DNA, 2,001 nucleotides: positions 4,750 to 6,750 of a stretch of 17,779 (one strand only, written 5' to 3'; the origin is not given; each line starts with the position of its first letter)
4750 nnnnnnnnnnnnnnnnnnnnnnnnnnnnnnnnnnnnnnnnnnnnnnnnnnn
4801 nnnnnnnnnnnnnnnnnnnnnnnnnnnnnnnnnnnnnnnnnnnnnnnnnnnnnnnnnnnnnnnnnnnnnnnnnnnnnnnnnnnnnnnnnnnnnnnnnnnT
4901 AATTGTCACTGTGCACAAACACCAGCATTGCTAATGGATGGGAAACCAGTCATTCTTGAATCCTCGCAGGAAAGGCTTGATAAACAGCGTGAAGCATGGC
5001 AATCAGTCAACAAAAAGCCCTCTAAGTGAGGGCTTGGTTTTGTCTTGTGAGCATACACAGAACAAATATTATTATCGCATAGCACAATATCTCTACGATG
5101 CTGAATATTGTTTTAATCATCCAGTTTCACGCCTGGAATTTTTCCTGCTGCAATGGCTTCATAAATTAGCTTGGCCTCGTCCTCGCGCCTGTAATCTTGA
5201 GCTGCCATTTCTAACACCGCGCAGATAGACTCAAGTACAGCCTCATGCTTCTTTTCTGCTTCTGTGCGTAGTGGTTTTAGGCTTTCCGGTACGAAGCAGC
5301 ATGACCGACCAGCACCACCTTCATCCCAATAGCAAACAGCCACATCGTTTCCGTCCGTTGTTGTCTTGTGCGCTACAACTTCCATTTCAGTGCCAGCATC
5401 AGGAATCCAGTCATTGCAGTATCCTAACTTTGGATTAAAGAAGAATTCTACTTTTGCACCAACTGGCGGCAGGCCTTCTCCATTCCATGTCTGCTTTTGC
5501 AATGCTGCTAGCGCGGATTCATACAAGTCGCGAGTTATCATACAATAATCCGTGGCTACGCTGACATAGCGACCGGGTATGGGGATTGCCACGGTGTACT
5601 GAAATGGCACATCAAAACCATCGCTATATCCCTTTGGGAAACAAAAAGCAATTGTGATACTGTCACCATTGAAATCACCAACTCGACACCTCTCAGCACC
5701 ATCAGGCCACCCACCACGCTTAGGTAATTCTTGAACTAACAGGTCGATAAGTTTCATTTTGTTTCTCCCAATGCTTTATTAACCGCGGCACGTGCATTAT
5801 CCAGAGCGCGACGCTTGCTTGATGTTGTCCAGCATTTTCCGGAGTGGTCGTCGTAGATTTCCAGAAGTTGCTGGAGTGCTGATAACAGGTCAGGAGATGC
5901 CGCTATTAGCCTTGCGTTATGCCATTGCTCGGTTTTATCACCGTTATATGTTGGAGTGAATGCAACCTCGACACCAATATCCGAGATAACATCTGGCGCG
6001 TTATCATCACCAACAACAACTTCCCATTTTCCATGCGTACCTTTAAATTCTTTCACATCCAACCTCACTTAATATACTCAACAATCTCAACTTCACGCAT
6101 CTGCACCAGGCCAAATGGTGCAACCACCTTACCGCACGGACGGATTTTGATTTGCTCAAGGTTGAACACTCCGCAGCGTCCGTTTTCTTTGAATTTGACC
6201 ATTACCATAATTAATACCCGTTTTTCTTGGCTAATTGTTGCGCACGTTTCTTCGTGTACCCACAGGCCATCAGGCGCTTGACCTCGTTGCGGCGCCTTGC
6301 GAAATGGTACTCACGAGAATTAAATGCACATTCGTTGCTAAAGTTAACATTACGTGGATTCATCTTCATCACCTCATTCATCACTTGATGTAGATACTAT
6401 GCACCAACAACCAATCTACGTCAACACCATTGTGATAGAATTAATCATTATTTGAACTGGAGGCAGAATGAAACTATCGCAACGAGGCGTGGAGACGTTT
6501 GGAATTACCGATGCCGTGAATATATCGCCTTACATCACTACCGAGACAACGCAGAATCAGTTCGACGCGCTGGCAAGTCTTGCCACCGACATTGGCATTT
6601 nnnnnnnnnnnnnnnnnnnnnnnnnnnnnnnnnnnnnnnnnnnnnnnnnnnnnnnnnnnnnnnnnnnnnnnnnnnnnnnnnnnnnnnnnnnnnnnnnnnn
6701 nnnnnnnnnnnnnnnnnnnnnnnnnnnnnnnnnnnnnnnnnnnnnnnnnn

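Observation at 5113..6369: Four-gene minus-strand operon of unknown function wedged between head morphogenesis and lysis genes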

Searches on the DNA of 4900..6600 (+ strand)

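Call 4: search_dna_similar(query=window:4900-6600:+, collection=phages, mode=near, max_rows=30)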
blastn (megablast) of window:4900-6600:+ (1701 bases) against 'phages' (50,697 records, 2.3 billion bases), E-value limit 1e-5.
Records with a match: 154; places in all: 158; records where one place covers at least 80% of the query: 0.
Best place of each record, by identity: 90-95% 107; 80-90% 47.
By first word of the organism name: Salmonella 126; Escherichia 20; Shigella 4; Klebsiella 2; Citrobacter 1; Acinetobacter 1.
By host as written in the record: - 70; Escherichia coli 10; Salmonella enterica subsp. enterica serovar Typhimurium 9; Salmonella sp. 8; Salmonella enterica 8; Klebsiella pneumoniae 4; Salmonella enterica subsp. enterica serovar Enteritidis 4; Salmonella enterica subsp. enterica serovar Typhimurium ST19 3; and 27 more.
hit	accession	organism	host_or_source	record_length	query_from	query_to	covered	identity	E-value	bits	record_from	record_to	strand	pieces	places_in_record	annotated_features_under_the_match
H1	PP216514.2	Salmonella phage PHA46_2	Salmonella enterica subsp. enterica ...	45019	23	1700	71%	90.0%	0e+0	1559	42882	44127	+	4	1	hypothetical protein (x3) | endolysin | head morphogenesis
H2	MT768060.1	Escherichia phage vB_EcoS_swi2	-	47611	1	1700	70%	86.5%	1e-168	1301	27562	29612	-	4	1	hypothetical protein (x6) | muraminidase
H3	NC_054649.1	Escherichia phage vB_EcoS_swi2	-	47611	1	1700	70%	86.5%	1e-168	1301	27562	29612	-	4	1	hypothetical protein (x5) | endolysin | head morphogenesis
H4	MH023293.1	Escherichia phage vB_EcoS Sa179lw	Escherichia coli STEC O179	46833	2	1700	71%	85.1%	5e-118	1231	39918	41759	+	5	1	hypothetical protein (x5) | putative lysozyme-like domain-containing protein | putative head morphogenesis protein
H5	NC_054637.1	Escherichia phage vB_EcoS Sa179lw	Escherichia coli STEC O179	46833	2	1700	71%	85.1%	5e-118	1231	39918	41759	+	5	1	hypothetical protein (x5) | endolysin | head morphogenesis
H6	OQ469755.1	Salmonella phage vB_SenS_ST1UNAM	Salmonella sp.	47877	1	1701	64%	87.9%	3e-165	1271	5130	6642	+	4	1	hypothetical protein (x3) | lysozyme | minor capsid protein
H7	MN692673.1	Salmonella phage VB_StyS_BS5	Salmonella sp.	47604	1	1313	61%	89.1%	0e+0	1289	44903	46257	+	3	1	hypothetical protein (x4)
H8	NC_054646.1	Salmonella phage VB_StyS_BS5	Salmonella sp.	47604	1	1313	61%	89.1%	0e+0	1289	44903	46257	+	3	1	hypothetical protein (x3) | head morphogenesis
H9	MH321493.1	Salmonella phage Skate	Salmonella enterica subsp. enterica ...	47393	2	1700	58%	90.3%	0e+0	1291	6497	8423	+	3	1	hypothetical protein (x4) | endolysin/glycosidase | head morphogenesis protein | terminator | ribosome_binding_site (x5)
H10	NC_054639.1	Salmonella phage Skate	Salmonella enterica subsp. enterica ...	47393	2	1700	58%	90.3%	0e+0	1291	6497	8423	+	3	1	hypothetical protein (x4) | endolysin | head morphogenesis | terminator | ribosome_binding_site (x5)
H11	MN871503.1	Salmonella virus SeLz-2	Salmonella enterica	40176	1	1700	58%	89.5%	0e+0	1249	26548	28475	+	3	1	record has no annotation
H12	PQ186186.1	Salmonella phage vB_CECAV_048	Salmonella enterica subsp. enterica ...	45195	2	1700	56%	88.2%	5e-163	1141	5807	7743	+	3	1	hypothetical protein (x5) | endolysin | head morphogenesis protein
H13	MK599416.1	Salmonella phage Akira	Salmonella enterica subsp. enterica ...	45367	11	1700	56%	88.5%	5e-163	1147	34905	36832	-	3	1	hypothetical protein (x5) | lysozyme | putative head morphogenesis protein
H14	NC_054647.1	Salmonella phage Akira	Salmonella enterica subsp. enterica ...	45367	11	1700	56%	88.5%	5e-163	1147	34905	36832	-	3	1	hypothetical protein (x5) | endolysin | head morphogenesis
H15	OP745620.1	Salmonella phage INT55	Salmonella sp.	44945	11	1700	56%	88.4%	5e-163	1141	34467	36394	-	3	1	hypothetical protein (x6) | endolysin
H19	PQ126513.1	Salmonella phage ZK22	Salmonella enterica subsp. enterica ...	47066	110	1700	52%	90.2%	0e+0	1147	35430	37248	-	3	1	hypothetical protein (x3) | Ead protein | endolysin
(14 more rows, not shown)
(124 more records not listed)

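Call 7: get_annotated_region(hit=H1, flank=3000)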
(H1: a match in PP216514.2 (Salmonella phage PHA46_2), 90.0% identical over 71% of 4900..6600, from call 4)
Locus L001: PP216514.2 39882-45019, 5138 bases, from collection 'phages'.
description: Salmonella phage PHA46_2, complete genome.
organism: Salmonella phage PHA46_2 (NCBI taxid 3118527)
taxonomy: Viruses; Duplodnaviria; Heunggongvirae; Uroviricota; Caudoviricetes; Skatevirus
host: Salmonella enterica subsp. enterica serovar Typhimurium 14028; source: Lerma Santiago River; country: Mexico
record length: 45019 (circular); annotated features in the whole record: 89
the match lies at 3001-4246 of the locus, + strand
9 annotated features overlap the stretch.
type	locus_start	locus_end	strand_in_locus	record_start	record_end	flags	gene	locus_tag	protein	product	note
CDS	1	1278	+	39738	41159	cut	-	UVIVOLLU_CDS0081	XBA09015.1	portal protein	-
CDS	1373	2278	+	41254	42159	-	-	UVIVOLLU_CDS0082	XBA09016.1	endonuclease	-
CDS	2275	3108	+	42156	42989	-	-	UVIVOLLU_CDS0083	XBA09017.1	head morphogenesis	-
CDS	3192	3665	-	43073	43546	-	-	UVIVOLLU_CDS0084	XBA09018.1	hypothetical protein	-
CDS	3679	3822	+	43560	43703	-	-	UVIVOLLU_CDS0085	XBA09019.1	hypothetical protein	-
CDS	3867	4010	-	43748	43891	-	-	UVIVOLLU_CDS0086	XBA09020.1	hypothetical protein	-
CDS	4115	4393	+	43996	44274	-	-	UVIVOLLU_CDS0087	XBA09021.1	endolysin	-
CDS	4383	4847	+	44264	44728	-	-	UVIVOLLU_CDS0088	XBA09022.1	endolysin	-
CDS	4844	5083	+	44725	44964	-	-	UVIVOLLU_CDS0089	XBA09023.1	holin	-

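Call 9: get_annotated_region(hit=H9, flank=3000)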
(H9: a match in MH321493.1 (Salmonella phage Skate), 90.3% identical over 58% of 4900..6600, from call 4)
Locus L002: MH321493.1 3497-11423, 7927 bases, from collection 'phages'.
description: Salmonella phage Skate, complete genome.
organism: Salmonella phage Skate (NCBI taxid 2234035)
taxonomy: Viruses; Duplodnaviria; Heunggongvirae; Uroviricota; Caudoviricetes; Skatevirus; Skatevirus skate
host: Salmonella enterica subsp. enterica serovar Typhimurium; source: soil in the cattle holding pen of cattle harvest facility; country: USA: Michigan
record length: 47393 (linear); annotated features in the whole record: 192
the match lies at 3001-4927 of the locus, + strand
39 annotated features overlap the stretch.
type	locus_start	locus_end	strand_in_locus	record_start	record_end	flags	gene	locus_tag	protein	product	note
CDS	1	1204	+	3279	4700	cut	-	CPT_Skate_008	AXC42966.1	portal protein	-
regulatory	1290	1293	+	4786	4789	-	-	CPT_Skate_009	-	ribosome_binding_site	CPT_Skate_009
CDS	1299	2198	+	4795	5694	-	-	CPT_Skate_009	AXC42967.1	hypothetical protein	-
regulatory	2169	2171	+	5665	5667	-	-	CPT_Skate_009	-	ribosome_binding_site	CPT_Skate_010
CDS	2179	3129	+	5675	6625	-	-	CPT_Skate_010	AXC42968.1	head morphogenesis protein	-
regulatory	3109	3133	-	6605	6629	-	-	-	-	terminator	-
CDS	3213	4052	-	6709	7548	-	-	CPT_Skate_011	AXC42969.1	hypothetical protein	-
CDS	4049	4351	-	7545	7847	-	-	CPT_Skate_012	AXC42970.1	hypothetical protein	-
regulatory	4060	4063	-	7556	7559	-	-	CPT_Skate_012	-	ribosome_binding_site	CPT_Skate_011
regulatory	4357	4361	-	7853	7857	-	-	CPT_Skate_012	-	ribosome_binding_site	CPT_Skate_012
CDS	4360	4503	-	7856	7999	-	-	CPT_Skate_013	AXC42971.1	hypothetical protein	-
CDS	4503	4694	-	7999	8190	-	-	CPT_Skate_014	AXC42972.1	hypothetical protein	-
regulatory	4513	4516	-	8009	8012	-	-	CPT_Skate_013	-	ribosome_binding_site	CPT_Skate_013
regulatory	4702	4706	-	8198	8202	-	-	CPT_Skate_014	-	ribosome_binding_site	CPT_Skate_014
regulatory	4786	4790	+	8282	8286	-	-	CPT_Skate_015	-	ribosome_binding_site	CPT_Skate_015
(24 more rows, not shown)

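Call 10: get_annotated_region(hit=H19, flank=2000)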
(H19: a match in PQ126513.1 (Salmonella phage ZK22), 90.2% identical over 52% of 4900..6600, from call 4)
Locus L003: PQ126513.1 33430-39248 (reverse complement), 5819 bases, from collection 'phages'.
description: Salmonella phage ZK22, complete genome.
organism: Salmonella phage ZK22 (NCBI taxid 3240399)
taxonomy: Viruses; Duplodnaviria; Heunggongvirae; Uroviricota; Caudoviricetes; Skatevirus
host: Salmonella enterica subsp. enterica serovar Typhimurium; source: sewage; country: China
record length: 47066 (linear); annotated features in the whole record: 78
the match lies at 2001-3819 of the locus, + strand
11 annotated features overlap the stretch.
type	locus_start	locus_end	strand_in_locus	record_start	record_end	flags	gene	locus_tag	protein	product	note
CDS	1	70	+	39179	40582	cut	-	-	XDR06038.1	portal protein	-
CDS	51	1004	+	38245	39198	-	-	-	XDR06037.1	head morphogenesis protein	-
CDS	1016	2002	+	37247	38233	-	-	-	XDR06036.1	hypothetical protein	-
CDS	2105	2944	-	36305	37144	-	-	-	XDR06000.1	hypothetical protein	-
CDS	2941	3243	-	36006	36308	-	-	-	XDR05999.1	Ead protein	-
CDS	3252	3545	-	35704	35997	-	-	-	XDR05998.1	hypothetical protein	-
CDS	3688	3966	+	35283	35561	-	-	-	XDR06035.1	endolysin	-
CDS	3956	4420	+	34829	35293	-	-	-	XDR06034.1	endolysin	-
CDS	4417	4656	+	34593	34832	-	-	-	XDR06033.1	holin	-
CDS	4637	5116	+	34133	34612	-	-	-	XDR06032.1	Rz-like spanin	-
CDS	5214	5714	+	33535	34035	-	-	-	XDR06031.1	HNH endonuclease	-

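Call 32: search_dna_similar(query=L004:1380-3280:+, collection=phages, mode=near, max_rows=60)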
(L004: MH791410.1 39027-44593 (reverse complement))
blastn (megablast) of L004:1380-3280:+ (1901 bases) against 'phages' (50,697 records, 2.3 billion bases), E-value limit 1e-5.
Records with a match: 152; places in all: 155; records where one place covers at least 80% of the query: 13.
Best place of each record, by identity: >=99% 70; 95-99% 9; 90-95% 68; 80-90% 5.
By first word of the organism name: Salmonella 124; Escherichia 20; Shigella 4; Klebsiella 2; Citrobacter 1; Acinetobacter 1.
By host as written in the record: - 70; Escherichia coli 10; Salmonella enterica subsp. enterica serovar Typhimurium 9; Salmonella sp. 8; Salmonella enterica 6; Klebsiella pneumoniae 4; Salmonella enterica subsp. enterica serovar Enteritidis 4; Salmonella enterica subsp. enterica serovar Typhimurium ST19 3; and 27 more.
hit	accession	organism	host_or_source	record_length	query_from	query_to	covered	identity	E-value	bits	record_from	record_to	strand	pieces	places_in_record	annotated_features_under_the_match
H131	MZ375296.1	Salmonella phage seszw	-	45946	1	1901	100%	100.0%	0e+0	3603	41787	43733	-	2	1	hypothetical protein (x6) | putative head assembly protein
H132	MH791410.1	Salmonella phage Seszw_1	Salmonella enterica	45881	1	1901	100%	100.0%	0e+0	3511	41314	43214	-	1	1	hypothetical protein (x6) | putative head assembly protein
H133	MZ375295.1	Salmonella phage seszw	-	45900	1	1901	100%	100.0%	0e+0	3511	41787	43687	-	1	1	hypothetical protein (x6) | putative head assembly protein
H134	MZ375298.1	Salmonella phage seszw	-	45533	1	1901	100%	100.0%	0e+0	3511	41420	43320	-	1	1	hypothetical protein (x6) | putative head assembly protein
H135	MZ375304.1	Salmonella phage seszw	-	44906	1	1901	100%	100.0%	0e+0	3511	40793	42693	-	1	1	hypothetical protein (x6) | putative head assembly protein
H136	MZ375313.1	Salmonella phage seszw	-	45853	1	1901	100%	100.0%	0e+0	3511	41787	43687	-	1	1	hypothetical protein (x6) | putative head assembly protein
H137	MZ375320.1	Salmonella phage seszw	-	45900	1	1901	100%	100.0%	0e+0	3511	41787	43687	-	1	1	hypothetical protein (x6) | putative head assembly protein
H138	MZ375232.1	Salmonella phage seszw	Salmonella enterica subsp. enterica ...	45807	1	1901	100%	100.0%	0e+0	3511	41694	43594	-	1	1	hypothetical protein (x6) | putative head assembly protein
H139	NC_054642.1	Salmonella phage Seszw_1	Salmonella enterica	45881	1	1901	100%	100.0%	0e+0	3511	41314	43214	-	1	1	hypothetical protein (x6) | head morphogenesis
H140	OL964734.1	Salmonella phage seszw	-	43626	1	1901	95%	99.9%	0e+0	3329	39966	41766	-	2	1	hypothetical protein (x6) | putative head assembly protein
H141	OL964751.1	Salmonella phage seszw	-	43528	1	1901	95%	99.9%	0e+0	3329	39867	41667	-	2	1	hypothetical protein (x6) | putative head assembly protein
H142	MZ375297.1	Salmonella phage seszw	-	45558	1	1717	90%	99.9%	0e+0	3166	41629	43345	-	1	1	hypothetical protein (x5)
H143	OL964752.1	Salmonella phage seszw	-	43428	1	1901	90%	99.9%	0e+0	3147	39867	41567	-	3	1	hypothetical protein (x5) | putative head assembly protein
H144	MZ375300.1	Salmonella phage seszw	-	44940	1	1901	72%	99.9%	0e+0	2540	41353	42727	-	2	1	hypothetical protein (x5) | putative head assembly protein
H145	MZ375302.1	Salmonella phage seszw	-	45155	1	1901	72%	99.9%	0e+0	2540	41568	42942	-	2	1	hypothetical protein (x5) | putative head assembly protein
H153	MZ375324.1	Salmonella phage seszw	-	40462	1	1717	63%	99.8%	0e+0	2196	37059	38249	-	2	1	hypothetical protein (x4)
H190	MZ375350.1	Salmonella phage seszw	-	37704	1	901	31%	100.0%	0e+0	1097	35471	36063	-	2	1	hypothetical protein (x2)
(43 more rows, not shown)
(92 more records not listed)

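Call 33: get_annotated_region(hit=H190, flank=1800)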
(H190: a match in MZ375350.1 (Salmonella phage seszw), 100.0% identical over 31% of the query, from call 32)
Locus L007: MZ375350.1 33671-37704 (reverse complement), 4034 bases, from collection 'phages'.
description: Mutant Salmonella phage seszw clone seszw_280S, complete genome.
organism: Salmonella phage seszw (NCBI taxid 2865759)
taxonomy: Viruses; Duplodnaviria; Heunggongvirae; Uroviricota; Caudoviricetes; Skatevirus
host: -; source: -; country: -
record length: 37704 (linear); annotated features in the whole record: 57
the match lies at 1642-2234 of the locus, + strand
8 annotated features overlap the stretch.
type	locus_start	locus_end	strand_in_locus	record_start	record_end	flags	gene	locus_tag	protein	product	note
CDS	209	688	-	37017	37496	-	-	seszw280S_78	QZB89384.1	tail protein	tail protein [Salmonella phage Vi II-E1]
CDS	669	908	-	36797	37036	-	-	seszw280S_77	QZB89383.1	holin protein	holin protein [Salmonella phage LPST10]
CDS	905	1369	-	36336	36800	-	-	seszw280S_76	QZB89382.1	lysin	lysin [Salmonella phage IME207]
CDS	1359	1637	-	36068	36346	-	-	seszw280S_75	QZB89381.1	lysozyme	lysozyme [Salmonella phage LPST10]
CDS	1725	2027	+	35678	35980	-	-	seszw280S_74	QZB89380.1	hypothetical protein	hypothetical protein Seszw_68 [Salmonella phage Seszw_1]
CDS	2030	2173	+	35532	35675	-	-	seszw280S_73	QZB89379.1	hypothetical protein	hypothetical protein [Salmonella phage IME207]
CDS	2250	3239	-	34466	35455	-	-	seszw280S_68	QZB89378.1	putative head assembly protein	putative head assembly protein [Salmonella phage Vi II-E1]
CDS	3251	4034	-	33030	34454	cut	-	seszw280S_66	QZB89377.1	portal protein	portal protein [Salmonella phage Skate]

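Call 34: get_annotated_region(hit=H153, flank=1800)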
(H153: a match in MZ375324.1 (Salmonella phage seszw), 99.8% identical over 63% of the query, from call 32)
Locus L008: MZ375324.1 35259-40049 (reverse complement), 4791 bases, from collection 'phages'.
description: Mutant Salmonella phage seszw clone seszw_150S, complete genome.
organism: Salmonella phage seszw (NCBI taxid 2865759)
taxonomy: Viruses; Duplodnaviria; Heunggongvirae; Uroviricota; Caudoviricetes; Skatevirus
host: -; source: -; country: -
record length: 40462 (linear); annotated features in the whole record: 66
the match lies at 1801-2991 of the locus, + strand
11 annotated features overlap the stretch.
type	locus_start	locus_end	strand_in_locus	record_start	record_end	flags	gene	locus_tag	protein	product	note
CDS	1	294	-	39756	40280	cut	-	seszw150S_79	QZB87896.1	HNH homing endonuclease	HNH homing endonuclease [Salmonella phage Skate]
CDS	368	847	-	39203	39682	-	-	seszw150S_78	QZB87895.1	tail protein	tail protein [Salmonella phage Vi II-E1]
CDS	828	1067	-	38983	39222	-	-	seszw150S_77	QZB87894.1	holin protein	holin protein [Salmonella phage LPST10]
CDS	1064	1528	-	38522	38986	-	-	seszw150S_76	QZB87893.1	lysin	lysin [Salmonella phage IME207]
CDS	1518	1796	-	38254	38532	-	-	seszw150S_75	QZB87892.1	lysozyme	lysozyme [Salmonella phage LPST10]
CDS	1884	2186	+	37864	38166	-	-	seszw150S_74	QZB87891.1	hypothetical protein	hypothetical protein Seszw_68 [Salmonella phage Seszw_1]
CDS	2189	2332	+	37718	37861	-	-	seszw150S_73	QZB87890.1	hypothetical protein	hypothetical protein [Salmonella phage IME207]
CDS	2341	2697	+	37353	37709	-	-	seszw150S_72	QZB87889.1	hypothetical protein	hypothetical protein [Salmonella phage IME207]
CDS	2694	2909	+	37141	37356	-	-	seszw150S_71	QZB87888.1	hypothetical protein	hypothetical protein 9NA_019 [Salmonella phage 9NA]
CDS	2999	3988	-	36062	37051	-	-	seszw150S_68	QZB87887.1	putative head assembly protein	putative head assembly protein [Salmonella phage Vi II-E1]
CDS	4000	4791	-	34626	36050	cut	-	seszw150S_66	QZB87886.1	portal protein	portal protein [Salmonella phage Skate]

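Call 83: get_annotated_region(hit=H6, flank=1500)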
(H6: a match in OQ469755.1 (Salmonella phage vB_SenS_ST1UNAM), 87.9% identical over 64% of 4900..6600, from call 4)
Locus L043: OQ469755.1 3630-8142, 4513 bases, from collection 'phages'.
description: Salmonella phage vB_SenS_ST1UNAM, complete genome.
organism: Salmonella phage vB_SenS_ST1UNAM (NCBI taxid 3032359)
taxonomy: Viruses; Duplodnaviria; Heunggongvirae; Uroviricota; Caudoviricetes
host: Salmonella sp.; source: sewage; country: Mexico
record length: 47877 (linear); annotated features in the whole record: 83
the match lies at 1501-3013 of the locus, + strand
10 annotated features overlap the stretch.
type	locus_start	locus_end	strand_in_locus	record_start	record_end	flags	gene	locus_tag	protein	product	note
CDS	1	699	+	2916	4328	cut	-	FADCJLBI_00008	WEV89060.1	portal protein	-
CDS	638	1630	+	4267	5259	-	-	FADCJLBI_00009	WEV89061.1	minor capsid protein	-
CDS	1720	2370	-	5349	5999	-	-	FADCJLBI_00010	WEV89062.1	hypothetical protein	-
CDS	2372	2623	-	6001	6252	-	-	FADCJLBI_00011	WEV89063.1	hypothetical protein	-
CDS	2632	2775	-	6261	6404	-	-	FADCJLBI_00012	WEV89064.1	hypothetical protein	-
CDS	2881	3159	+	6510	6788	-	-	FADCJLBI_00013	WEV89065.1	lysozyme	-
CDS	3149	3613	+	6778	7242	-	-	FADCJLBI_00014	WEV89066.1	lysozyme-like superfamily protein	-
CDS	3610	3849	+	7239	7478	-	-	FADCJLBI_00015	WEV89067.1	holin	-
CDS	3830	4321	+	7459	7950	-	-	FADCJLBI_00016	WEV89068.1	spanin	-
CDS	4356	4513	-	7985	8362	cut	-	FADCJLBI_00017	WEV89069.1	hypothetical protein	-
